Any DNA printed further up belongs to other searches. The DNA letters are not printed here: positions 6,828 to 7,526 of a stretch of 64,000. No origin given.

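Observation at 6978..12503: Compact heavy-metal RND efflux module: Cys/His-rich periplasmic protein, Tat-signal His-tract adaptor and CzcA-like pump, with no outer-membrane factor or regulator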

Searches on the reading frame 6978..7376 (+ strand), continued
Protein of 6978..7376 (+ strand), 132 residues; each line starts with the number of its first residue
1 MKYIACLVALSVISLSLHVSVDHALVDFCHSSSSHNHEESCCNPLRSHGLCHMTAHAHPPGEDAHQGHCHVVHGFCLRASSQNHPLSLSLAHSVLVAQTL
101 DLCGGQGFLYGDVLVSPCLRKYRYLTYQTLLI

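Call 52: search_protein_families(library=pfam, proteins=[P0049, P0051, P0053, P0054, P0055, P0057, P0058, L003:3472-4152:+], max_evalue=10)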
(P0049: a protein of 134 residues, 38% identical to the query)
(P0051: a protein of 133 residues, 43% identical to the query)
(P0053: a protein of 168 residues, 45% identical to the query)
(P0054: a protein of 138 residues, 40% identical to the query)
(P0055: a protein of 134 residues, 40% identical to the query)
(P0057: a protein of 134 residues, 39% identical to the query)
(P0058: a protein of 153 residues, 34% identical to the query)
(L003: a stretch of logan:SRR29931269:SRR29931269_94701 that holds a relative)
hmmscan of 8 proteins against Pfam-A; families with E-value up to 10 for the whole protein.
P0049 (134 aa): 0 families

P0051 (133 aa): 1 family
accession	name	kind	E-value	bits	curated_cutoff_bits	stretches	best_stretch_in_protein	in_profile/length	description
PF09490.15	CbtA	-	3.3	8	30.7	1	9-83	14-75/239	Probable cobalt transporter subunit (CbtA)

P0053 (168 aa): 1 family
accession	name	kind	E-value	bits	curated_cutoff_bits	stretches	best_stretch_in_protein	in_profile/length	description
PF11162.13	DUF2946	-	2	9.6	23.7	1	41-134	7-95/117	Protein of unknown function (DUF2946)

P0054 (138 aa): 0 families

P0055 (134 aa): 0 families

P0057 (134 aa): 0 families

P0058 (153 aa): 1 family
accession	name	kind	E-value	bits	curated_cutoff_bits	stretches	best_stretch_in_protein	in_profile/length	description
PF01189.24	Methyltr_RsmB-F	-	0.11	12.6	27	1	5-83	116-191/199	16S rRNA methyltransferase RsmB/F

L003:3472-4152:+ (226 aa): 12 families
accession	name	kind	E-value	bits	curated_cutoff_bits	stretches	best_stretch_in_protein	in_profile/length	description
PF04945.19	YHS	-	6.5e-07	29.7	30.3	1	148-185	4-43/47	YHS domain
PF24042.1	DUF7351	-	0.0028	17.9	31.2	1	59-120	49-109/177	Domain of unknown function (DUF7351)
PF24273.1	TRASH_HVO_1752_C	-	0.0056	17.2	27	1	160-180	18-38/47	HVO_1752, C-terminal TRASH domain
PF23549.1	Zn_ribbon_GRF_2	-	0.019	15.1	27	1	76-113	2-37/45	GRF-like zinc ribbon domain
PF14569.12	zf-UDP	-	0.036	14.5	27.1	1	157-189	39-69/78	Zinc-binding RING-finger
PF25206.1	DUF7836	-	0.036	14.3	26.7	1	166-183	5-22/59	Domain of unknown function (DUF7836)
PF00412.28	LIM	-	0.11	13.1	22.9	1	78-119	1-40/58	LIM domain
PF17951.6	FAS_meander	-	0.31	11.3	23.1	1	6-42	13-49/146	Fatty acid synthase meander beta sheet domain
PF07282.18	Cas12f1-like_TNB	-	0.41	11.3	26.3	1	74-119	27-54/60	Cas12f1-like, TNB domain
PF23551.1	Zn_ribbon_20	-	1.4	9.5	27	1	167-179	21-33/35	Zinc beta-ribbon domain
PF08394.17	Arc_trans_TRASH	-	2.8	8.6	27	1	105-118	25-38/43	Archaeal TRASH domain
PF06467.20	zf-FCS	-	9.4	6.6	22.4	1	155-178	16-39/39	MYM-type Zinc finger with FCS sequence motif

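Call 60: find_related_loci(query=A6, collection=genome_contigs, flank=8000)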
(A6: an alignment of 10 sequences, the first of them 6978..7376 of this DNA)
Query A6 (132 aa) in genome_contigs; peptide patterns used: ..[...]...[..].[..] (x = any residue, [..] = any of these).
228 stretches matched a pattern; 1 encode a relative of the query (tblastn E <= 1e-3); 1 distinct loci.
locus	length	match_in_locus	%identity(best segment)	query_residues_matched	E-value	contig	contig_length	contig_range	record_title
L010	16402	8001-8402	34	1-132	7e-11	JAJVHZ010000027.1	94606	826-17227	MAG: Gammaproteobacteria bacterium isolate Bin_33 c_000000001033, whole genome shotgun sequence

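Call 70: predict_structure(alignment_id=A7)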
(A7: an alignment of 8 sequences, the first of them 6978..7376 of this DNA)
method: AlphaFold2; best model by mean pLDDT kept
length: 132 residues; sequences in the alignment: 8
mean_pLDDT: 44.9   pTM: 0.29
mean pLDDT of the five models: 44.9, 44.9, 44.2, 43.6, 43.1
residues with pLDDT >= 90: 0; 70-90: 10; 50-70: 29; < 50: 93
segments of 3 or more residues with pLDDT < 50: 35-57, 66-132
pLDDT, mean of each block of 10 residues (from residue 1): 67 69 65 50 34 43 48 32 35 45 34 30 34 34
secondary structure, 60 per line:
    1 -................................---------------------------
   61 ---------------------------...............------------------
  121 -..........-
elements in order: H2-33 H88-102 H122-131

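Call 76: find_related_loci(query=A6, collection=metagenome_contigs, flank=7000)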
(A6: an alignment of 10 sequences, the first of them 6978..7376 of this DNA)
Query A6 (132 aa) in metagenome_contigs; peptide patterns used: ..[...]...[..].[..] (x = any residue, [..] = any of these).
129 stretches matched a pattern; 3 encode a relative of the query (tblastn E <= 1e-3); 3 distinct loci.
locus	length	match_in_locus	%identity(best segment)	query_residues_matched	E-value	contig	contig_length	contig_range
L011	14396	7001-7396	99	1-132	2e-84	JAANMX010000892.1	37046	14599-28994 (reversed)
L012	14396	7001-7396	98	1-132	6e-83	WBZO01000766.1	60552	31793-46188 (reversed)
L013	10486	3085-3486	34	1-132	2e-10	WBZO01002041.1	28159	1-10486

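Call 90: search_protein_families(library=ncbifam, proteins=[L011:9393-12518:+, L007:11809-14994:+], max_evalue=1e-100)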
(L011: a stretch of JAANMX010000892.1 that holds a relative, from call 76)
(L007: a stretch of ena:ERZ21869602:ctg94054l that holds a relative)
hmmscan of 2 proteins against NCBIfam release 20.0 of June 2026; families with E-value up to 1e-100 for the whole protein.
L011:9393-12518:+ (1041 aa): 4 families
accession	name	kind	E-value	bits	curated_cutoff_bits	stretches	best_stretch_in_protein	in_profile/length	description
TIGR00914.1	2A0601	subfamily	2.3e-211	704.4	701.45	1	1-1029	1-1037/1051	CusA/CzcA family heavy metal efflux RND transporter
NF033617.1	RND_permease_2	subfamily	2e-147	492.8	1250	1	25-1023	20-1003/1009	multidrug efflux RND transporter permease subunit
NF000282.2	RND_permease_1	subfamily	1.3e-119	400.8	1250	1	18-1021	13-1021/1029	multidrug efflux RND transporter permease subunit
TIGR00915.1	2A0602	subfamily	7.5e-104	348.6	940.35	1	15-1021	11-1022/1050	efflux RND transporter permease subunit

L007:11809-14994:+ (1061 aa): 4 families
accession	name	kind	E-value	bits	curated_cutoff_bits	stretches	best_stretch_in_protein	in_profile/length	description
TIGR00914.1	2A0601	subfamily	2.6e-219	730.7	701.45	1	1-1031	1-1039/1051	CusA/CzcA family heavy metal efflux RND transporter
NF033617.1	RND_permease_2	subfamily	2.8e-156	522.2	1250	1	21-1027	16-1007/1009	multidrug efflux RND transporter permease subunit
NF000282.2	RND_permease_1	subfamily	9.7e-126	421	1250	1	19-1021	14-1021/1029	multidrug efflux RND transporter permease subunit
TIGR00915.1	2A0602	subfamily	4.9e-107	359.1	940.35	0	17-588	13-594/1050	efflux RND transporter permease subunit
